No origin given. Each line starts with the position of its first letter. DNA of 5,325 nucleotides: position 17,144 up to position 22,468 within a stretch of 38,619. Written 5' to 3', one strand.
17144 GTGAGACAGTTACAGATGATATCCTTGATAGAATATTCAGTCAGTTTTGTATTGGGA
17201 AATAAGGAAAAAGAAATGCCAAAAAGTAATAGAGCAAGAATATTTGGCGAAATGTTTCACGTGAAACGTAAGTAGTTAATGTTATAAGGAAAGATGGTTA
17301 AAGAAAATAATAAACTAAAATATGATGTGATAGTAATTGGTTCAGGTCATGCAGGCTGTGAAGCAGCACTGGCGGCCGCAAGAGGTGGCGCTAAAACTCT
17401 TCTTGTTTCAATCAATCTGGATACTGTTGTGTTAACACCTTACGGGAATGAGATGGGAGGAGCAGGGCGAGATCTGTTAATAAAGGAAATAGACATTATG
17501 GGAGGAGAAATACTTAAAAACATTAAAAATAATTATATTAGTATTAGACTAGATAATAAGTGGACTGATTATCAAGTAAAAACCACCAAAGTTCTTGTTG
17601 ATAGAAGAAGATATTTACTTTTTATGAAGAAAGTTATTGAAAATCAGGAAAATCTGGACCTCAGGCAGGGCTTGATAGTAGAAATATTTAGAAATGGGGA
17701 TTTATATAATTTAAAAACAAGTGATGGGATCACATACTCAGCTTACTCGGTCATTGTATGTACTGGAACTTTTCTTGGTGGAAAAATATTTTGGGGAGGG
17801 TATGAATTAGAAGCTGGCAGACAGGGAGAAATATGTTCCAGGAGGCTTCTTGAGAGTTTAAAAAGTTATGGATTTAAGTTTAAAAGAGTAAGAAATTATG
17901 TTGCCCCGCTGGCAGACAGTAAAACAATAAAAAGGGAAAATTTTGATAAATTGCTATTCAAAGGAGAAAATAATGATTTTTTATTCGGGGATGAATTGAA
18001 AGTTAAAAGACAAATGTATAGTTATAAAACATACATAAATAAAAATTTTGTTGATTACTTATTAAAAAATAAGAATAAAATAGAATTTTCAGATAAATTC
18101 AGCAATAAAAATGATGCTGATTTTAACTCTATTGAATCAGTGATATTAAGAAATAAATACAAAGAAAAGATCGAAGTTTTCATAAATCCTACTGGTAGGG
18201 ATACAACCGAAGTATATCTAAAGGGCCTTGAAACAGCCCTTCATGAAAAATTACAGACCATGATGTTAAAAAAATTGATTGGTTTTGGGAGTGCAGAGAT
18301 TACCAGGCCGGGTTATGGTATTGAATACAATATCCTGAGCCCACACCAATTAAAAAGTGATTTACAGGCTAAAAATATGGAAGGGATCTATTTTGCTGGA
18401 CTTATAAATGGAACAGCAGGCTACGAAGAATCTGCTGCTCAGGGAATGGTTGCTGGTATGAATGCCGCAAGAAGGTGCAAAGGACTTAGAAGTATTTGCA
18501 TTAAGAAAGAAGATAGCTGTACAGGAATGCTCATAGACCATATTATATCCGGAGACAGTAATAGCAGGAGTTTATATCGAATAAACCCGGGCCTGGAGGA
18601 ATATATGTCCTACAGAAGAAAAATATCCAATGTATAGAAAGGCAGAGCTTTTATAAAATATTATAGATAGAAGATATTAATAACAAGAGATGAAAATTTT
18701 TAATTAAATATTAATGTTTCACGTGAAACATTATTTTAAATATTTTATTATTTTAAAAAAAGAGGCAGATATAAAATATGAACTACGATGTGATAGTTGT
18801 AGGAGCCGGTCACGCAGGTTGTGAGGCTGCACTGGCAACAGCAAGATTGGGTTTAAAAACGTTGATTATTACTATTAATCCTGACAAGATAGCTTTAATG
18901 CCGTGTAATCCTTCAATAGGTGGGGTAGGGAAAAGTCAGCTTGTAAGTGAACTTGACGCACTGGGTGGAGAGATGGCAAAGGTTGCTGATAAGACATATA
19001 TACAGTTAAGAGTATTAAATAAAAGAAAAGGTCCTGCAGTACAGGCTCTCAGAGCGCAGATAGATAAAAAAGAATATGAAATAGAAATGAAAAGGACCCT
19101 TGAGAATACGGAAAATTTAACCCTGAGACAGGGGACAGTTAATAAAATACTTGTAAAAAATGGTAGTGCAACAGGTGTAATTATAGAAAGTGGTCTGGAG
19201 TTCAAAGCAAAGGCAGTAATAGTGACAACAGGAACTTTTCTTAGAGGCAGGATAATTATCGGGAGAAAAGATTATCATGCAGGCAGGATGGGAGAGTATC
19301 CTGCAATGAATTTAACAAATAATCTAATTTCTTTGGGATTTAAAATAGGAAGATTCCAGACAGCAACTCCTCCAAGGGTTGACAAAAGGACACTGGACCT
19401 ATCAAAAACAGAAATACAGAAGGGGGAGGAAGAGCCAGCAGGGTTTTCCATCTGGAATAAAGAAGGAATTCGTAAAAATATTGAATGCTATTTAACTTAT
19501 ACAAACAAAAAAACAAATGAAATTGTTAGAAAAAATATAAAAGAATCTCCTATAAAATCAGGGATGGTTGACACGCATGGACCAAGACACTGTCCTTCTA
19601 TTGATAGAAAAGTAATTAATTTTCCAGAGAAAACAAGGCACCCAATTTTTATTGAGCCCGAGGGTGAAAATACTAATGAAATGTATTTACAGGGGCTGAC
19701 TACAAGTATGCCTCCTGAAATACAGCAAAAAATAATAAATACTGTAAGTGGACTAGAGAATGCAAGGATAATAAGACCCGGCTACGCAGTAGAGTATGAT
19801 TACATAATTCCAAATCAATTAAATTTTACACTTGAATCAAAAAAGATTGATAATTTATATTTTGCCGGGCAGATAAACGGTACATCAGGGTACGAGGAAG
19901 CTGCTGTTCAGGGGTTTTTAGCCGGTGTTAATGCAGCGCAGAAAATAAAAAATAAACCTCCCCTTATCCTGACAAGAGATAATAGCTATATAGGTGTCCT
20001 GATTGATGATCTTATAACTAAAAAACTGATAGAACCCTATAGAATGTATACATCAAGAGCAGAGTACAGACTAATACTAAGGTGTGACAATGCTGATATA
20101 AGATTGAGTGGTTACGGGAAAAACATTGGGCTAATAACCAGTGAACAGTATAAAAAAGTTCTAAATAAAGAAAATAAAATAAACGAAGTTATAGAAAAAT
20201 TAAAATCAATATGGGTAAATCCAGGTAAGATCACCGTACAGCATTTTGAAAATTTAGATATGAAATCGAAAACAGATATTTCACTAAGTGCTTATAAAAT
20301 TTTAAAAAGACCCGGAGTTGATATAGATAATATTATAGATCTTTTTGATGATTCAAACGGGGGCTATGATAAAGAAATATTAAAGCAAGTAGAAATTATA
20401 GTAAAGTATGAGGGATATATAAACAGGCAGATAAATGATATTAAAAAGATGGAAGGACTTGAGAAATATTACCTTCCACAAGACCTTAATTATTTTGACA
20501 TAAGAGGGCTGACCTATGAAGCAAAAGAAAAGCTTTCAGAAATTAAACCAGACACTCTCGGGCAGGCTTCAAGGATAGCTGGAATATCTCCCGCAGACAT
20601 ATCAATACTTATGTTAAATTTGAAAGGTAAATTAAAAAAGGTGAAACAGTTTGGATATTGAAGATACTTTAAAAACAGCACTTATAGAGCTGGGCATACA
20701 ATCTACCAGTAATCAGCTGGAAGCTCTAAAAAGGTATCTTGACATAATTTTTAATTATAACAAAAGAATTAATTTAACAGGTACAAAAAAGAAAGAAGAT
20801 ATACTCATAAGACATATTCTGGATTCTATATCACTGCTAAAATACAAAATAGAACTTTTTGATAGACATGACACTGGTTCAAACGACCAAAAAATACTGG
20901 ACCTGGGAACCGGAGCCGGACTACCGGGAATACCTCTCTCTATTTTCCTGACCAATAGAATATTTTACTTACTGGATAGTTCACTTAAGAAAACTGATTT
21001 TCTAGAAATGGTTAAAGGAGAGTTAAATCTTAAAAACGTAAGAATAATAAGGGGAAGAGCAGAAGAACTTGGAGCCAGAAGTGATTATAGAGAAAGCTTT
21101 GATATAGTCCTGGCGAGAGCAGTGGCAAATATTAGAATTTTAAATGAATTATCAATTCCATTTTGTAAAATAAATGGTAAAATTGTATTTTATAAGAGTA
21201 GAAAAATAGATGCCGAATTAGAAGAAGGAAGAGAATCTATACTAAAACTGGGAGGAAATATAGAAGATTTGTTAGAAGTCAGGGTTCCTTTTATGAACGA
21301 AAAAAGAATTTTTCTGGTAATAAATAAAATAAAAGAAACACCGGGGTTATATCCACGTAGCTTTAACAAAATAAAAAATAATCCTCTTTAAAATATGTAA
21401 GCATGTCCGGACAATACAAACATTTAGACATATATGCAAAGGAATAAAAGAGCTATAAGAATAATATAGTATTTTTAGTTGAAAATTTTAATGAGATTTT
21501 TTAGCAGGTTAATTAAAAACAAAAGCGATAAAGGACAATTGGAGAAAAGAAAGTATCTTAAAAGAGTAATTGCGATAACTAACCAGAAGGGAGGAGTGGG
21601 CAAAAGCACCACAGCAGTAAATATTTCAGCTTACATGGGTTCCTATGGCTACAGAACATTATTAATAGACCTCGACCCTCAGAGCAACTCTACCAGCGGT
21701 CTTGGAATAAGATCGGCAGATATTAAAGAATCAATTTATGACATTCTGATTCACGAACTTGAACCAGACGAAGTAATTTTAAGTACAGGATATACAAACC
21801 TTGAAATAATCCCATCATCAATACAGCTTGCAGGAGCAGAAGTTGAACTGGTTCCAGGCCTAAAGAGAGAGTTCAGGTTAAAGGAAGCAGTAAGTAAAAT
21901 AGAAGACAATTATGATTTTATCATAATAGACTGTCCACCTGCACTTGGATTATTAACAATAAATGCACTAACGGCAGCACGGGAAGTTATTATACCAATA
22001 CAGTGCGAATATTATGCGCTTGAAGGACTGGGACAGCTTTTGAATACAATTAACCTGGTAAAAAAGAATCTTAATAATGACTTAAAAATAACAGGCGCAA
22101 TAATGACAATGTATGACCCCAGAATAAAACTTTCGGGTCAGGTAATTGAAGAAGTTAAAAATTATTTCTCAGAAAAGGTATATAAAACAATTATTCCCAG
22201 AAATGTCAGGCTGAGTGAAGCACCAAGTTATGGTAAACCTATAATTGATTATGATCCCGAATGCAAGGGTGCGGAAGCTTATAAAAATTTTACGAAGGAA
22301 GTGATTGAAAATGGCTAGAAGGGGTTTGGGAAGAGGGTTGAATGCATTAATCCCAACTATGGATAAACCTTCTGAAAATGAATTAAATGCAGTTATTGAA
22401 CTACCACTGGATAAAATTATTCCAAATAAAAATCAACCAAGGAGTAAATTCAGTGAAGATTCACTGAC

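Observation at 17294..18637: Intact but catalytically stripped MnmG paralogue inserted between mnmE and mnmG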

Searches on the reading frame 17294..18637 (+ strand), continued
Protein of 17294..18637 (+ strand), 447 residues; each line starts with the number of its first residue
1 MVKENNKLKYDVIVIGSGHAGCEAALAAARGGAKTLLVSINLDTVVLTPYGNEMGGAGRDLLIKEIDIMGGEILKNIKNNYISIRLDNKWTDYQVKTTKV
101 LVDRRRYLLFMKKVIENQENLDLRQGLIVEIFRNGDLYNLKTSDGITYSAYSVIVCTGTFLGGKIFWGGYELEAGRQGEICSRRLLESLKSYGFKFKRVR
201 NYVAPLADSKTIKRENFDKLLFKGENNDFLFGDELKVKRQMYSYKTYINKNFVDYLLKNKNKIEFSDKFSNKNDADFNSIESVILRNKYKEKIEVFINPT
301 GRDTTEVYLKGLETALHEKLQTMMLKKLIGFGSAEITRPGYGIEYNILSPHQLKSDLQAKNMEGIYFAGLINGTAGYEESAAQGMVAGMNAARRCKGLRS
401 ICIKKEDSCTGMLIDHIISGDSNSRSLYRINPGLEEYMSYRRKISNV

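Call 74: find_encoding_contigs(protein=P0161, flank=6000, max_places=2)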
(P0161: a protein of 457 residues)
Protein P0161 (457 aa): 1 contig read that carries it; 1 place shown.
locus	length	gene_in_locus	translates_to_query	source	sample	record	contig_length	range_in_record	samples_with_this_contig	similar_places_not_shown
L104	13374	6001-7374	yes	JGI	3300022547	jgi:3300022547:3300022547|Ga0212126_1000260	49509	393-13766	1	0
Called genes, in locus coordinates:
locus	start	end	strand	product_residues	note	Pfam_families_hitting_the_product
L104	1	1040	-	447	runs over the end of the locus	PF11638:DnaA_N, PF00308:Bac_DnaA, PF01695:IstB_IS21, PF00004:AAA (weak), PF08299:Bac_DnaA_C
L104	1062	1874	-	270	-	PF02518:HATPase_c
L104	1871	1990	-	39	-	-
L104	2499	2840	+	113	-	PF00825:Ribonuclease_P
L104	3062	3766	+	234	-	PF02096:60KD_IMP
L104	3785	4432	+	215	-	PF14804:Jag_N, PF13083:KH_KhpA-B, PF01424:R3H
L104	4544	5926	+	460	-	PF10396:TrmE_N, PF12631:MnmE_helical, PF00025:Arf (weak), PF00350:Dynamin_N (faint), PF01926:MMR_HSR1, PF02421:FeoB_N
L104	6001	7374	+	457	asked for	PF01134:GIDA, PF03486:HI0933_like (faint), PF07992:Pyr_redox_2 (weak), PF12831:FAD_oxidored (weak)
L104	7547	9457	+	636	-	PF00890:FAD_binding_2 (faint), PF01134:GIDA, PF01266:DAO (faint), PF07992:Pyr_redox_2 (weak), PF12831:FAD_oxidored, PF21680:GIDA_C_1st, PF13932:SAM_GIDA_C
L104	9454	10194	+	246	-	PF02527:GidB, PF13847:Methyltransf_31 (weak)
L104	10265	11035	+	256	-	PF00142:Fer4_NifH, PF01656:CbiA, PF02374:ArsA_ATPase (weak), PF06564:CBP_BcsQ, PF09140:MipZ (weak), PF10609:ParA, PF13614:AAA_31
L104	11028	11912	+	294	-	PF02195:ParB_N, PF17762:HTH_ParB, PF23552:ParB_C (weak)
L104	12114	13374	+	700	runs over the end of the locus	-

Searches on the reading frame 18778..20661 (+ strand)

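Call 3: search_protein_families(library=pfam, proteins=[window:18778-20661:+], max_evalue=0.01)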
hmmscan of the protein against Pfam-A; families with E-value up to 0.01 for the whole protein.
window:18778-20661:+ (627 aa): 12 families
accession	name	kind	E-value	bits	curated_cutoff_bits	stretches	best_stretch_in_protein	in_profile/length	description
PF01134.28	GIDA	-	3.7e-162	540.3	22.1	1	4-393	1-390/391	Glucose inhibited division protein A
PF13932.14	SAM_GIDA_C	-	8e-23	80.5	27.1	1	556-612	1-57/57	tRNA modifying enzyme MnmG/GidA C-terminal helical bundle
PF21680.2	GIDA_C_1st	-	8.5e-21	75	24.7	1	456-551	2-95/96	tRNA modifying enzyme MnmG/GidA C-terminal helical domain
PF12831.13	FAD_oxidored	-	1.4e-08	34.9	27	1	4-152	1-145/416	FAD dependent oxidoreductase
PF00890.30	FAD_binding_2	-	6.8e-07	29.3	20.4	1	4-32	1-29/414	FAD binding domain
PF05834.18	Lycopene_cycl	-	7.7e-07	28.9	23.4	1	4-155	1-143/380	Lycopene cyclase protein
PF07992.20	Pyr_redox_2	-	3.2e-06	27.2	26.1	1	3-152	1-108/291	Pyridine nucleotide-disulphide oxidoreductase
PF03486.20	HI0933_like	-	0.00038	20.4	50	0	4-32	2-30/244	HI0933-like protein Rossmann domain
PF00070.33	Pyr_redox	-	0.0041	18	22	0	5-34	2-31/82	Pyridine nucleotide-disulphide oxidoreductase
PF01266.30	DAO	-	0.0046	17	27.9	0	4-31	1-28/353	FAD dependent oxidoreductase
PF13738.12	Pyr_redox_3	-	0.0061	16.3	30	0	6-31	1-27/305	Pyridine nucleotide-disulphide oxidoreductase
PF00899.27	ThiF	-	0.0093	15.6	28.1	0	3-31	21-49/238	ThiF family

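Call 4: search_protein_families(library=ncbifam, proteins=[window:18778-20661:+], max_evalue=0.01)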
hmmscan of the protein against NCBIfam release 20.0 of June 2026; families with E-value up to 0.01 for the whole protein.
window:18778-20661:+ (627 aa): 38 families (the best 25 are shown)
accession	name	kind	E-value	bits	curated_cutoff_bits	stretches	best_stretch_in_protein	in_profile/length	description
TIGR00136.1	mnmG_gidA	equivalog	4.9e-251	834.4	524.85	1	3-616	1-613/616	tRNA uridine-5-carboxymethylaminomethyl(34) synthesis enzyme MnmG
NF003739.0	PRK05335.1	equivalog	2.6e-25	89.1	262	2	301-415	275-389/441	methylenetetrahydrofolate--tRNA-(uracil(54)-C(5))-methyltransferase (FADH(2)-oxidizing) TrmFO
TIGR00137.1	gid_trmFO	equivalog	5.7e-20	71.5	428.65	1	304-415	275-386/433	FADH(2)-oxidizing methylenetetrahydrofolate--tRNA-(uracil(54)-C(5))-methyltransferase TrmFO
TIGR02032.1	GG-red-SF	subfamily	4.2e-09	36.5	158.8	1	3-152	1-146/297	geranylgeranyl reductase family protein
TIGR03140.1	AhpF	equivalog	6.2e-08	31.6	502.9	1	2-32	212-242/515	alkyl hydroperoxide reductase subunit F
TIGR01292.1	TRX_reduct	equivalog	7.7e-07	28.2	343.45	1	3-33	1-31/300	thioredoxin-disulfide reductase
NF041160.1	DGGPL_Thplmales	equivalog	8.8e-07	28.2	780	1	1-45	2-46/396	digeranylgeranylglycerophospholipid reductase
TIGR01790.1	carotene-cycl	subfamily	1.6e-06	27.6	209.5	1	4-153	1-138/387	lycopene cyclase family protein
NF041080.1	DGGGPL_reductase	equivalog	6.9e-06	25.2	580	1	2-153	1-155/447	digeranylgeranylglycerophospholipid reductase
NF003720.0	PRK05329.1-3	equivalog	5.4e-05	22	313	1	1-110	1-110/437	glycerol-3-phosphate dehydrogenase subunit GlpB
NF004943.0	PRK06292.2-1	equivalog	6.6e-05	21.9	432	1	2-153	3-141/456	dihydrolipoyl dehydrogenase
NF005882.1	PRK07843.1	equivalog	7.4e-05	21.4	788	1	2-32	1-31/547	3-oxosteroid 1-dehydrogenase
TIGR03378.1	glycerol3P_GlpB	equivalog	0.00042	19.4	174.15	1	3-32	1-30/419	anaerobic glycerol-3-phosphate dehydrogenase subunit GlpB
TIGR01816.1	sdhA_forward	equivalog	0.00042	18.6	727.35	1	2-32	2-32/584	succinate dehydrogenase flavoprotein subunit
TIGR01350.1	lipoamide_DH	equivalog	0.00054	18.8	408.8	1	2-32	1-31/461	dihydrolipoyl dehydrogenase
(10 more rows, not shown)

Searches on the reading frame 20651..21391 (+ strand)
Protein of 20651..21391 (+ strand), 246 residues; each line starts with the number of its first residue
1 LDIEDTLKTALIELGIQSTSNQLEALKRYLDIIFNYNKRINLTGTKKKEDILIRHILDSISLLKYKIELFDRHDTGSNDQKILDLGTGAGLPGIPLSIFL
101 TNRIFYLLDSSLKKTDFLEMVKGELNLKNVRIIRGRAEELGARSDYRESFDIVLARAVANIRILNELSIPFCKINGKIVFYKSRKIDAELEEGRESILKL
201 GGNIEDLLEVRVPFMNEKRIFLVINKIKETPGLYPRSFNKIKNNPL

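Call 80: search_protein_families(library=pfam, proteins=[window:20651-21391:+], max_evalue=0.00001)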
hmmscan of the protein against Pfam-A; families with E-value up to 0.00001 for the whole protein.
window:20651-21391:+ (246 aa): 1 family
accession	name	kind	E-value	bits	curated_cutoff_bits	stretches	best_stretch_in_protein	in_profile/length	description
PF02527.21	GidB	-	2.5e-47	161.1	27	1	22-202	1-168/184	rRNA small subunit methyltransferase G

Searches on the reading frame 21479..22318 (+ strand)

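Call 80: search_protein_families(library=pfam, proteins=[window:21479-22318:+], max_evalue=0.00001)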
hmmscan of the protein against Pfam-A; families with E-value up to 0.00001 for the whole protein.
window:21479-22318:+ (279 aa): 6 families
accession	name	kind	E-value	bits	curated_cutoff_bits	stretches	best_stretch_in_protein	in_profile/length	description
PF13614.12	AAA_31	-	1.4e-68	230.8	27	1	29-204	2-177/177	AAA domain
PF01656.29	CbiA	-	9e-28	97.2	25.4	1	31-255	1-125/125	CobQ/CobB/MinD/ParA nucleotide binding domain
PF00142.24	Fer4_NifH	-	5.8e-13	49.4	25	1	36-278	7-247/271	4Fe-4S iron sulfur cluster binding proteins, NifH/frxC family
PF09140.17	MipZ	-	1e-12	48.4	20.7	0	30-71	2-43/262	ATPase MipZ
PF10609.15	ParA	-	5e-11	42.9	27.1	1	28-274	3-244/246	NUBPL iron-transfer P-loop NTPase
PF02374.21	ArsA_ATPase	-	6.1e-08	32.7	24.3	1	36-160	8-143/305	Anion-transporting ATPase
